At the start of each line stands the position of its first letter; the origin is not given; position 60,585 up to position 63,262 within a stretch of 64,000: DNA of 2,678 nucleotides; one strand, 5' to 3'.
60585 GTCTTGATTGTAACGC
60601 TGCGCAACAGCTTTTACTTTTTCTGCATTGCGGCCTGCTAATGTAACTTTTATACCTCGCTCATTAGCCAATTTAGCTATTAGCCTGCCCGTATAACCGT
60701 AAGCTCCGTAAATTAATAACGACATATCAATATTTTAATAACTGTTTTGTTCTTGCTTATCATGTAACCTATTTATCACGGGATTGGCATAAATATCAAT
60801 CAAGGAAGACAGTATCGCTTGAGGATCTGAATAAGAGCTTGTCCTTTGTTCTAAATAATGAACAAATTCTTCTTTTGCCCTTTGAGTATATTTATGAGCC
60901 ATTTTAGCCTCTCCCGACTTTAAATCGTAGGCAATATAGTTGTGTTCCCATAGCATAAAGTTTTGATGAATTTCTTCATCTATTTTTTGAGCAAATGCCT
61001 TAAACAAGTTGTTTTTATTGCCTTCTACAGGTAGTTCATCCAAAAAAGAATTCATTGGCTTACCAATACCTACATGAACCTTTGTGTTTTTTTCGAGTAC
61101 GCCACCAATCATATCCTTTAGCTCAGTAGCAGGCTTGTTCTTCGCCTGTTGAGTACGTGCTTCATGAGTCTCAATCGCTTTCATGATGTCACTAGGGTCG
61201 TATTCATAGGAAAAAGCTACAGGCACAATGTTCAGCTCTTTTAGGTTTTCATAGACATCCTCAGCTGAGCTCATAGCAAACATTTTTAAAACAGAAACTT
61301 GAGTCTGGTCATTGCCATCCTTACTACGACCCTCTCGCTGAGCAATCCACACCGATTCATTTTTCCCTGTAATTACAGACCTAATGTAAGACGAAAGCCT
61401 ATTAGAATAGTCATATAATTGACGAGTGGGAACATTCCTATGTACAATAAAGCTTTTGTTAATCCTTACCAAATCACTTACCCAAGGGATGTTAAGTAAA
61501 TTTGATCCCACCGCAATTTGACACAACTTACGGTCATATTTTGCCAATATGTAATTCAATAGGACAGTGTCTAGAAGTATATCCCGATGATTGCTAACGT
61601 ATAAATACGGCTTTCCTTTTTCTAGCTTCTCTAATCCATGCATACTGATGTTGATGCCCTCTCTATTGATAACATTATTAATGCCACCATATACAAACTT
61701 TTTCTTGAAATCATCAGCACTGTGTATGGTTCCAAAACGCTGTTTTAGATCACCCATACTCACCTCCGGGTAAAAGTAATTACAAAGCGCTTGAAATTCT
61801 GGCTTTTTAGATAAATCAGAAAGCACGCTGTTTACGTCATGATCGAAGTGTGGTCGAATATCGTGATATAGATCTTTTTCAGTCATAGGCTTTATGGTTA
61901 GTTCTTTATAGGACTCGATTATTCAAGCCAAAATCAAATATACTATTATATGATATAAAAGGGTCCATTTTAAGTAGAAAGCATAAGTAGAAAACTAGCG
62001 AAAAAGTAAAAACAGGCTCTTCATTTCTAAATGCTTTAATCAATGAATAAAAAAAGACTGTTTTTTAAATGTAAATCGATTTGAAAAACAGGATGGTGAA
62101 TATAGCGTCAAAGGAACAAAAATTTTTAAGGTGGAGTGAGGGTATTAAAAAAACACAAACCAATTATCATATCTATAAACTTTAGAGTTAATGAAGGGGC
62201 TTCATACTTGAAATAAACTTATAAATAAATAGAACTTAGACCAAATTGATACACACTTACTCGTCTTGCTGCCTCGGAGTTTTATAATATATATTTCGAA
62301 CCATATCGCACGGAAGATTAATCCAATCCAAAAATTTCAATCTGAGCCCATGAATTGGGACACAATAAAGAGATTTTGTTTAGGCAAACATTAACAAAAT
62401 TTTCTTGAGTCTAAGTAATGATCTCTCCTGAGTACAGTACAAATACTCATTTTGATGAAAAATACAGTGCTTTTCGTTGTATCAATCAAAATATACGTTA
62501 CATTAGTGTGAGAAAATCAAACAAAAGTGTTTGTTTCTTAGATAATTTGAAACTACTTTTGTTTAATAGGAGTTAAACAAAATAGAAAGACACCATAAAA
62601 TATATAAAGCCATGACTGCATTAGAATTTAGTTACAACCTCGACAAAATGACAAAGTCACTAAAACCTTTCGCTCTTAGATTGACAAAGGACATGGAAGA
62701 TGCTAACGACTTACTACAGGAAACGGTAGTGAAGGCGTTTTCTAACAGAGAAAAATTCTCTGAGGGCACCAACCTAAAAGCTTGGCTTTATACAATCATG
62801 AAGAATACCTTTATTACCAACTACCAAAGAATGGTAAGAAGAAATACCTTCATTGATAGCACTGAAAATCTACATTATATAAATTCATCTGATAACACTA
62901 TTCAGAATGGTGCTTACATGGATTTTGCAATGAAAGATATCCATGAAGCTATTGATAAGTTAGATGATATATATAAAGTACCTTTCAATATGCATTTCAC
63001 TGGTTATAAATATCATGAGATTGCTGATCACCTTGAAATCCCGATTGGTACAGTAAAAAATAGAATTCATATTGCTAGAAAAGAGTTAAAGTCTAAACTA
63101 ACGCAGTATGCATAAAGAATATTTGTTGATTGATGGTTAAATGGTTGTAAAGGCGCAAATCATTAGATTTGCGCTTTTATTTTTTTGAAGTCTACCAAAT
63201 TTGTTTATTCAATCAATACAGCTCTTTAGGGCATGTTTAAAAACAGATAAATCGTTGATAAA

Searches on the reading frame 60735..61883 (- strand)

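Call 60: search_protein_families(library=pfam, proteins=[window:60735-61883:-], max_evalue=0.001)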
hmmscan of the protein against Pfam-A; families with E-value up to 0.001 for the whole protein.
window:60735-61883:- (382 aa): 1 family
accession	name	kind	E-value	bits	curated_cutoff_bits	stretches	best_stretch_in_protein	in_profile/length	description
PF01553.26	Acyltransferase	-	1.4e-12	48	23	1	79-224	2-131/132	Acyltransferase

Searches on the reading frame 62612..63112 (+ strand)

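Call 60: search_protein_families(library=pfam, proteins=[window:62612-63112:+], max_evalue=0.001)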
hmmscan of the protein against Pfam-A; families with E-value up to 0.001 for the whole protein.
window:62612-63112:+ (167 aa): 5 families
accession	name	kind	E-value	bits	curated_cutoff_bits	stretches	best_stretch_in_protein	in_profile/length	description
PF04542.20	Sigma70_r2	-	3.4e-13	49.6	24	1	17-73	9-67/71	Sigma-70 region 2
PF08281.18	Sigma70_r4_2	-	7.4e-11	42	25.7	1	109-159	3-54/54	Sigma-70, region 4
PF22029.2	PhyR_sigma2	-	8.6e-06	26.1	27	1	20-63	11-54/55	Sigma2 domain of PhyR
PF04545.22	Sigma70_r4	-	9.4e-05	22.3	24.1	1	129-160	18-49/50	Sigma-70, region 4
PF07638.17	Sigma70_ECF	-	0.0003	21.2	21.1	1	106-163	125-183/185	ECF sigma factor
